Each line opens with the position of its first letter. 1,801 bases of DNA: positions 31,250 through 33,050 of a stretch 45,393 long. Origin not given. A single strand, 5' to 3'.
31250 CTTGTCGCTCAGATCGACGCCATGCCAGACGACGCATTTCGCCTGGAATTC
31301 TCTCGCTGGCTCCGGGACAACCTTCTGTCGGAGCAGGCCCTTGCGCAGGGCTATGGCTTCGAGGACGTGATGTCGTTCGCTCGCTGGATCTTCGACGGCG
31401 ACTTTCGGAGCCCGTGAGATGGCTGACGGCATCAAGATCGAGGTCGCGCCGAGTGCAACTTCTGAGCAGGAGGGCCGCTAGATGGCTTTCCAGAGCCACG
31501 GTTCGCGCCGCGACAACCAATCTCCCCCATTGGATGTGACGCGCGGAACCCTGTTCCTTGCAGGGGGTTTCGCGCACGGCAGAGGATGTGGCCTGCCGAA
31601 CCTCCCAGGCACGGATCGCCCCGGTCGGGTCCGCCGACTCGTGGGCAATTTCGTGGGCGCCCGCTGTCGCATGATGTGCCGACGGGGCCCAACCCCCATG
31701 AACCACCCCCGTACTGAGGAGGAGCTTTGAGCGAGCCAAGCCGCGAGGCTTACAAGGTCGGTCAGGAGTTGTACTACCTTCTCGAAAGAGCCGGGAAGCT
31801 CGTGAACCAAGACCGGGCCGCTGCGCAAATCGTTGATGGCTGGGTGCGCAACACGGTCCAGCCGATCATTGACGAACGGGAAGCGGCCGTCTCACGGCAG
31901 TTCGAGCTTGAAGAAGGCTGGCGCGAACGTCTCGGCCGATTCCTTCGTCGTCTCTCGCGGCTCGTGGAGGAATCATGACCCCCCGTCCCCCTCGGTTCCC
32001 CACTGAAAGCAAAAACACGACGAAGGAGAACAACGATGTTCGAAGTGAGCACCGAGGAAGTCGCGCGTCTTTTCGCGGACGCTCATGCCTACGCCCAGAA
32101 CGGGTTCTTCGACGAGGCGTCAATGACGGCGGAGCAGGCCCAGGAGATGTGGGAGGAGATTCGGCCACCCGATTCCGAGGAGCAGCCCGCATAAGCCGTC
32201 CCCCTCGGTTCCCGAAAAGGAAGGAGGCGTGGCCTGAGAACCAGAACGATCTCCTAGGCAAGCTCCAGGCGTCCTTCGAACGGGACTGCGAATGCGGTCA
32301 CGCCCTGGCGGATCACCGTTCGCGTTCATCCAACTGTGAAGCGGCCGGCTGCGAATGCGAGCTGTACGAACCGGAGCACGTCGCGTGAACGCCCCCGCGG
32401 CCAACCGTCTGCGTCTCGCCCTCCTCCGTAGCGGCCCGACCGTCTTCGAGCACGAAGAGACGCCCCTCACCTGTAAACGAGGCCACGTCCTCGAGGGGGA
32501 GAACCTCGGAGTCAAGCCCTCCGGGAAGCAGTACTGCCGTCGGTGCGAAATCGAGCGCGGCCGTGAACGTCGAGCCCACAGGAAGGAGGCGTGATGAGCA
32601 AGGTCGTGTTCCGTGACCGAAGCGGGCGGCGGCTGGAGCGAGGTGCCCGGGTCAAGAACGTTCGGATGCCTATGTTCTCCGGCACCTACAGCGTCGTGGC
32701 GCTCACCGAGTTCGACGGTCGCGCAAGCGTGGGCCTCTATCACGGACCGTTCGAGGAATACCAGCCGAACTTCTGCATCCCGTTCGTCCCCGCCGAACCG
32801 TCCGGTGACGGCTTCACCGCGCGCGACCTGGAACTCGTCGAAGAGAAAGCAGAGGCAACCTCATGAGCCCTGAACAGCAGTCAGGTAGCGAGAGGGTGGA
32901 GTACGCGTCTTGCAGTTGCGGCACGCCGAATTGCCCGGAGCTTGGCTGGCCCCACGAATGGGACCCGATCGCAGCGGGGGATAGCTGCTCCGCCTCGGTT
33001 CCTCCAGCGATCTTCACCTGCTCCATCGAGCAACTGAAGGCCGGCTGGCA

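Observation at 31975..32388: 213-bp micro-cassette with its own RBS and ORF, flanked by an 18-bp direct repeat, inserted in frame into a small Cys/His gene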

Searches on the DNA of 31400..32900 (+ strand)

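Call 4: search_dna_similar(query=window:31400-32900:+, collection=phages, mode=distant, max_rows=40)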
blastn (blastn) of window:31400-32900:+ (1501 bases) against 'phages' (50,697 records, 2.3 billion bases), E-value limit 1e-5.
No match.

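Call 95: search_rna_families(source=window, start=31700, end=32700, threshold=evalue, max_evalue=1)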
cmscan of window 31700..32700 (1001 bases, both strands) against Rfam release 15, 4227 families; matches with E-value up to 1: 0.
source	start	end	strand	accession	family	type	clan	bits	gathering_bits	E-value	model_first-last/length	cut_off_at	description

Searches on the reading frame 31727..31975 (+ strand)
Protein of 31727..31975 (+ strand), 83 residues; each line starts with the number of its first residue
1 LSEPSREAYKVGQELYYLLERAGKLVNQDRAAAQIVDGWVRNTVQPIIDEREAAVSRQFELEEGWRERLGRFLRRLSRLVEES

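Call 13: search_protein_families(library=pfam, max_evalue=0.1, proteins=[window:31727-31975:+])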
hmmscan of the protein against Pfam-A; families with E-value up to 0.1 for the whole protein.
window:31727-31975:+ (83 aa): 0 families

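Call 14: search_protein_families(library=phrogs, max_evalue=0.1, proteins=[window:31727-31975:+])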
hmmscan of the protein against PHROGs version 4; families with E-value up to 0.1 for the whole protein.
window:31727-31975:+ (83 aa): 0 families

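Call 92: find_encoding_contigs(protein=window:31727-31975:+, flank=2500, max_places=10)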
Protein window:31727-31975:+ (83 aa): 2 contigs read that carry it; 1 place shown.
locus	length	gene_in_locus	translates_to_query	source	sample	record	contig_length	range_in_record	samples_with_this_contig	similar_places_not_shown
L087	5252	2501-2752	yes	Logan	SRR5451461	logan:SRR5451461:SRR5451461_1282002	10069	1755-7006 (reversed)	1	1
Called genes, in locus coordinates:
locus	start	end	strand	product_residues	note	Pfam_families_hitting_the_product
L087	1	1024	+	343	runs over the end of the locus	PF00589:Phage_integrase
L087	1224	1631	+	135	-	PF01541:GIY-YIG (weak)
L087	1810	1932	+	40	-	-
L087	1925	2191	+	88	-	-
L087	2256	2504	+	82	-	-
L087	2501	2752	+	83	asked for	-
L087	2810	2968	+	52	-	-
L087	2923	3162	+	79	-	-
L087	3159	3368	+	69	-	-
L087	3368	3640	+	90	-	-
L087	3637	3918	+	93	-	-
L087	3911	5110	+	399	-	PF01385:OrfB_IS605, PF07282:Cas12f1-like_TNB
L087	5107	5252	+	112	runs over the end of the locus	-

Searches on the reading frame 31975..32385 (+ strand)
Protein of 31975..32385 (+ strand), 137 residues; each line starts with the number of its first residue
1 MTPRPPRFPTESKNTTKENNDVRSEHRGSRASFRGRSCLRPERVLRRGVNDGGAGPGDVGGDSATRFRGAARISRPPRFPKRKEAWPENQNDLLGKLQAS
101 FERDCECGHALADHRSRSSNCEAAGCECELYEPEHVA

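Call 9: find_homologous_proteins(query=window:31975-32385:+, max_evalue=0.01)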
Query window:31975-32385:+ (137 aa): 1 proteins with E <= 0.01 among 42 candidates.
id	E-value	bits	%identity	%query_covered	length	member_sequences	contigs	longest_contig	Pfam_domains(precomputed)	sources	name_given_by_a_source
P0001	1.9e-46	176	99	58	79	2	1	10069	-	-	-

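Call 11: find_encoding_contigs(protein=P0001, flank=10000, max_places=10)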
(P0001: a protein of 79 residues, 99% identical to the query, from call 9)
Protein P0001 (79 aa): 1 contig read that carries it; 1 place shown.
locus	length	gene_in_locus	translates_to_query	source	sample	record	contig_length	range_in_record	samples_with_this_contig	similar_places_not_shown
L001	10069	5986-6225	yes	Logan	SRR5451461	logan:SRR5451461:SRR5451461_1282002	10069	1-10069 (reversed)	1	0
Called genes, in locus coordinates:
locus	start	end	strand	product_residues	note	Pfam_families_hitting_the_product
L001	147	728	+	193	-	PF01844:HNH, PF14279:HNH_5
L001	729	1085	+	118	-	PF07120:DUF1376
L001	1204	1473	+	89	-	-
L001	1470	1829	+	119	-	-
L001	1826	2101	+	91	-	-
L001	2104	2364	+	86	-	-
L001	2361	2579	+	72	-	-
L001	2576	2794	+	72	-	-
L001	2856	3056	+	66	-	-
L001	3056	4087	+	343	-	PF00589:Phage_integrase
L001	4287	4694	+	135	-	PF01541:GIY-YIG (weak)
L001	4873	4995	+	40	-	-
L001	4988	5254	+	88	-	-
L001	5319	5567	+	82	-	-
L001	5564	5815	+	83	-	-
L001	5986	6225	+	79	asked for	-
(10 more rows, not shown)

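Call 13: search_protein_families(library=pfam, max_evalue=0.1, proteins=[window:31975-32385:+])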
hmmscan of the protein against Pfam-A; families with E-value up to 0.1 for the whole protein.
window:31975-32385:+ (137 aa): 0 families

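Call 14: search_protein_families(library=phrogs, max_evalue=0.1, proteins=[window:31975-32385:+])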
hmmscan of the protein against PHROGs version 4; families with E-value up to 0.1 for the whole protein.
window:31975-32385:+ (137 aa): 1 family
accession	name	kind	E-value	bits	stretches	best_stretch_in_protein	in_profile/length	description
phrog_6114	-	unknown function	0.00047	21.5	1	104-129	30-55/59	-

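Call 85: predict_structure(protein=window:31975-32385:+)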
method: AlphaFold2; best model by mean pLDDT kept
length: 137 residues; sequences in the alignment: 1
mean_pLDDT: 48.6   pTM: 0.16
mean pLDDT of the five models: 48.6, 46.3, 44.7, 44.4, 40.9
residues with pLDDT >= 90: 0; 70-90: 0; 50-70: 54; < 50: 83
segments of 3 or more residues with pLDDT < 50: 29-50, 52-54, 60-66, 68-71, 73-75, 98-106, 110-118, 120-125, 131-137
pLDDT, mean of each block of 10 residues (from residue 1): 54 57 52 44 42 47 47 49 49 52 46 45 51 43
secondary structure, 60 per line:
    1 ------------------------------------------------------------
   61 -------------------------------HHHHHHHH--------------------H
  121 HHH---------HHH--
elements in order: H92-99 H120-123

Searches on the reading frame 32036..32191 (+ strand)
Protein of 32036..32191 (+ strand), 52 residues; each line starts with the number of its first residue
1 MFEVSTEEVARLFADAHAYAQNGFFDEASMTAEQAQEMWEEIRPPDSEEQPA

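Call 13: search_protein_families(library=pfam, max_evalue=0.1, proteins=[window:32036-32191:+])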
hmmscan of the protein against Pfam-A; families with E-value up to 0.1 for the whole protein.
window:32036-32191:+ (52 aa): 3 families
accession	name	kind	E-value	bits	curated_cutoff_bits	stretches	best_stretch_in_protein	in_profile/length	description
PF14276.11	DUF4363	-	0.0064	16.9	27.5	1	4-43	9-48/107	Domain of unknown function (DUF4363)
PF13424.12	TPR_12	-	0.017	15.7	30.1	1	16-47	10-41/77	Tetratricopeptide repeat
PF11491.13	DUF3213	-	0.069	13.8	27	1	4-46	20-63/85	Protein of unknown function (DUF3213)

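Call 14: search_protein_families(library=phrogs, max_evalue=0.1, proteins=[window:32036-32191:+])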
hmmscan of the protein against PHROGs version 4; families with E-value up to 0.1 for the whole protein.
window:32036-32191:+ (52 aa): 1 family
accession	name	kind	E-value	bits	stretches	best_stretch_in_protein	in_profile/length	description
phrog_6852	-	connector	0.037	15.7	1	3-46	7-50/85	head-tail connector protein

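Call 29: find_homologous_proteins(query=window:32036-32191:+, max_evalue=1)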
Query window:32036-32191:+ (52 aa): 1 proteins with E <= 1 among 1 candidates.
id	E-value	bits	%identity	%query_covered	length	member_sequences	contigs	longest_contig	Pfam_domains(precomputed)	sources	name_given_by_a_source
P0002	4.7e-26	106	100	100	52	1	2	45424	-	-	-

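Call 41: find_encoding_contigs(protein=P0002, flank=3000, max_places=6)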
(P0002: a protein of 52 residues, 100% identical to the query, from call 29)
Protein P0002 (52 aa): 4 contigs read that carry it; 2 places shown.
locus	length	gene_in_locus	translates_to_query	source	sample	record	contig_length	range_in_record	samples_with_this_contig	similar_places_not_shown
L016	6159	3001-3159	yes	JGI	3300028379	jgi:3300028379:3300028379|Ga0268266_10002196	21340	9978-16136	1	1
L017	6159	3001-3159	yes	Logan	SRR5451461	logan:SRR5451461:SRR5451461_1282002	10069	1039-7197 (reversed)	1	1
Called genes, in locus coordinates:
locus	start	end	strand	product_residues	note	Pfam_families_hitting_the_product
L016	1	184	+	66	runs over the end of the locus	-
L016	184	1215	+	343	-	PF00589:Phage_integrase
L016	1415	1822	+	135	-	PF01541:GIY-YIG (weak)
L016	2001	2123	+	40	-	-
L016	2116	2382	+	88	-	-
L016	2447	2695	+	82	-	-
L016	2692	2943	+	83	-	-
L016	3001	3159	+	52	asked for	-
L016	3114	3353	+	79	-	-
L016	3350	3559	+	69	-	-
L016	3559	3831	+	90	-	-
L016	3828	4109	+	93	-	-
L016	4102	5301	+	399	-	PF01385:OrfB_IS605, PF07282:Cas12f1-like_TNB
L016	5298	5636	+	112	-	-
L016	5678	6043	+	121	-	-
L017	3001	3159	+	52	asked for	-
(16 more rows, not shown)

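Call 90: predict_structure(protein=window:32036-32191:+)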
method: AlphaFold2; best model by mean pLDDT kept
length: 52 residues; sequences in the alignment: 1
mean_pLDDT: 75.4   pTM: 0.35
mean pLDDT of the five models: 75.4, 72.6, 71.8, 69.8, 69.7
residues with pLDDT >= 90: 3; 70-90: 34; 50-70: 15; < 50: 0
segments of 3 or more residues with pLDDT < 50: none
pLDDT, mean of each block of 10 residues (from residue 1): 85 82 63 82 68 57
secondary structure, 60 per line:
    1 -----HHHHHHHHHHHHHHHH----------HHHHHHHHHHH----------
elements in order: H6-21 H32-42

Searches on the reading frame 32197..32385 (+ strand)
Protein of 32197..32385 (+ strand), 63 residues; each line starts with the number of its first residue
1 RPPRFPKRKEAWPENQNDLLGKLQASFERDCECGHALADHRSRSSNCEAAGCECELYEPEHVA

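Call 36: search_protein_representatives(protein=window:32197-32385:+)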
Query: 63 residues. Proteins with E-value up to 0.001 (for the whole library): 6; up to 1e-10: 1; up to 1e-30: 1. The best 6 are listed.
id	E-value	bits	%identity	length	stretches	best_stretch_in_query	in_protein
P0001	2.9e-37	141.8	100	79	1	1-63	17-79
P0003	1.7e-10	57.2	72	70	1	23-58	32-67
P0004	7.6e-10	55.2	79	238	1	28-60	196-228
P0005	2.7e-07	47.2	-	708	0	-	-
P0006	8.4e-06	42.4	36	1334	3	26-53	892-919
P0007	5.1e-04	36.8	48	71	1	13-59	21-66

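Call 38: find_encoding_contigs(protein=P0007, flank=6000, max_places=6)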
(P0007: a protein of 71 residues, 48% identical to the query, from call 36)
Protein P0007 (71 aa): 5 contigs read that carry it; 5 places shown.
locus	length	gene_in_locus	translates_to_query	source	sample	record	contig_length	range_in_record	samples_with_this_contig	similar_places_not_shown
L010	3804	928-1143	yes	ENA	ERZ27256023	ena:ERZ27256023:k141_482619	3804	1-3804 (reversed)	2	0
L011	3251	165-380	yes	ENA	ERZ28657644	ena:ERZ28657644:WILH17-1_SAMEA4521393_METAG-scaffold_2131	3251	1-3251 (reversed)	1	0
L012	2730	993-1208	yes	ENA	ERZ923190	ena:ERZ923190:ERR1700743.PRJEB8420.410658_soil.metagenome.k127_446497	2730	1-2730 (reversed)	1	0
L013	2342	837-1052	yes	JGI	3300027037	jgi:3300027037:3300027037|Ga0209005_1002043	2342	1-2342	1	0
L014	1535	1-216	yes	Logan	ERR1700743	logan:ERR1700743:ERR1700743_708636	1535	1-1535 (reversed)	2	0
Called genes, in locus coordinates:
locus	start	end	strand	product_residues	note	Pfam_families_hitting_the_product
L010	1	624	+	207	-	?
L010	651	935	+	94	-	-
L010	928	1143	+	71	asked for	-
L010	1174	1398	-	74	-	-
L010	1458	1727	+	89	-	-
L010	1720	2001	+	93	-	-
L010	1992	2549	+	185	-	-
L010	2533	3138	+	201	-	-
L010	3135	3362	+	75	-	-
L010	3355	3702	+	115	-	-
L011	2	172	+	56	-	?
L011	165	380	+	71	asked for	-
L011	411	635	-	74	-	-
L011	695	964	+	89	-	-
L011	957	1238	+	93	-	-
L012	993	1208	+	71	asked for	-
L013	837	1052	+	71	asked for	-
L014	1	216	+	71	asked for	?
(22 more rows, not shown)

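Call 39: find_encoding_contigs(protein=P0003, flank=6000, max_places=6)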
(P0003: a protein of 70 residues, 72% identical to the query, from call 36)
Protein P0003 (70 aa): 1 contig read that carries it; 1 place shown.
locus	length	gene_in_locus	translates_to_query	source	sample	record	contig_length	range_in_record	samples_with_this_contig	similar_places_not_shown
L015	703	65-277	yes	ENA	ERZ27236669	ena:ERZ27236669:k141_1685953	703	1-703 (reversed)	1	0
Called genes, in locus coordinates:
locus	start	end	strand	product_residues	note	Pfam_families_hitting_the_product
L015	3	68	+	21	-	?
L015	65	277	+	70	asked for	-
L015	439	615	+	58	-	-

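Call 42: find_encoding_contigs(protein=P0004, flank=6000, max_places=6)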
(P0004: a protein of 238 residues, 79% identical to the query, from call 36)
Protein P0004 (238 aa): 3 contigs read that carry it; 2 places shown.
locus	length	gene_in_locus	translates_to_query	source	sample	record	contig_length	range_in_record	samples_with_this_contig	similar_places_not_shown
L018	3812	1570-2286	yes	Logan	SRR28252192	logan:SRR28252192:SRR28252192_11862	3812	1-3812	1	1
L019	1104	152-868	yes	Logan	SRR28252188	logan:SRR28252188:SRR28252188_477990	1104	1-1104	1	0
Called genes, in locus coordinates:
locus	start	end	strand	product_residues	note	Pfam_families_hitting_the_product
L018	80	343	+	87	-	-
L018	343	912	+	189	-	-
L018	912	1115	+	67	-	-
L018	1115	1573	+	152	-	-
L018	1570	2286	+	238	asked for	-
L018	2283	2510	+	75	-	-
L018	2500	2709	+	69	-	-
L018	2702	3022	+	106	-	-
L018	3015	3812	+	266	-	?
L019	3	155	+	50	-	?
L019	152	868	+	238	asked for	-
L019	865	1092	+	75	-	-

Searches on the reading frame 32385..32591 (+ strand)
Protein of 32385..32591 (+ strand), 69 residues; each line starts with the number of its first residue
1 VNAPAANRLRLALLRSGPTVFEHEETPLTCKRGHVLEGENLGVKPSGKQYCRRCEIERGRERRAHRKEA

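Call 13: search_protein_families(library=pfam, max_evalue=0.1, proteins=[window:32385-32591:+])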
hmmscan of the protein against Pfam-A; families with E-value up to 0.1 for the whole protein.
window:32385-32591:+ (69 aa): 1 family
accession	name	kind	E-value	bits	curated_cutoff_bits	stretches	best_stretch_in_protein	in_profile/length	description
PF11781.13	Zn_ribbon_RRN7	-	0.086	13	27.1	0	47-54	20-27/32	Zinc-finger of RNA-polymerase I-specific TFIIB, Rrn7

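Call 14: search_protein_families(library=phrogs, max_evalue=0.1, proteins=[window:32385-32591:+])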
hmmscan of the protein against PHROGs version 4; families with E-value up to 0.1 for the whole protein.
window:32385-32591:+ (69 aa): 3 families
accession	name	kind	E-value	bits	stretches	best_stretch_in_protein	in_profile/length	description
phrog_826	-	DNA, RNA and nucleotide metabolism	1.5e-07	32.3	1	24-68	163-208/281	HNH endonuclease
phrog_1492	-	DNA, RNA and nucleotide metabolism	2e-07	31.5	1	27-68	170-213/414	HNH endonuclease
phrog_928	-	unknown function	2.6e-05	25.3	1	21-68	134-182/187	-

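Call 93: find_encoding_contigs(protein=window:32385-32591:+, flank=2500, max_places=10)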
Protein window:32385-32591:+ (69 aa): 2 contigs read that carry it; 1 place shown.
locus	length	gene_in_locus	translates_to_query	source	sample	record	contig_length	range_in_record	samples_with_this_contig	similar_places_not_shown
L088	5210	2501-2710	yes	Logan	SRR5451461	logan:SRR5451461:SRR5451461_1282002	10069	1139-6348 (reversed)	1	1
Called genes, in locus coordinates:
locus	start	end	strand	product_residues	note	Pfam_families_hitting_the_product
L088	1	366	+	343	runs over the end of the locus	PF00589:Phage_integrase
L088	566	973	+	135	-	PF01541:GIY-YIG (weak)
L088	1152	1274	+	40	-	-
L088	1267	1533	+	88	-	-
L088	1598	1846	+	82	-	-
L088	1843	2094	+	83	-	-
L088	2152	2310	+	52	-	-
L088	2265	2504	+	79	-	-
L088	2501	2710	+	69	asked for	-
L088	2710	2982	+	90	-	-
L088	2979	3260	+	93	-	-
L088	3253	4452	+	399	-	PF01385:OrfB_IS605, PF07282:Cas12f1-like_TNB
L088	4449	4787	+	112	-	-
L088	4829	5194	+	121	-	-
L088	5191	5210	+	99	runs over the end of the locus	-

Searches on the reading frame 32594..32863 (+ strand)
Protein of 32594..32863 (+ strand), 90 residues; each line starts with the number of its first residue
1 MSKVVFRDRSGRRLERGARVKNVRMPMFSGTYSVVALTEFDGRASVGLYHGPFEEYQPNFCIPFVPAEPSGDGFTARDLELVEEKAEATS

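Call 13: search_protein_families(library=pfam, max_evalue=0.1, proteins=[window:32594-32863:+])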
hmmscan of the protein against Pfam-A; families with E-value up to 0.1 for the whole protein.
window:32594-32863:+ (90 aa): 0 families

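Call 14: search_protein_families(library=phrogs, max_evalue=0.1, proteins=[window:32594-32863:+])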
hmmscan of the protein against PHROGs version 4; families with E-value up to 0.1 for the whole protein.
window:32594-32863:+ (90 aa): 1 family
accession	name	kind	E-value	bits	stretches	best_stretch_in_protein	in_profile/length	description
phrog_15022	-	unknown function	0.095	13.6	0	5-27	6-28/78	-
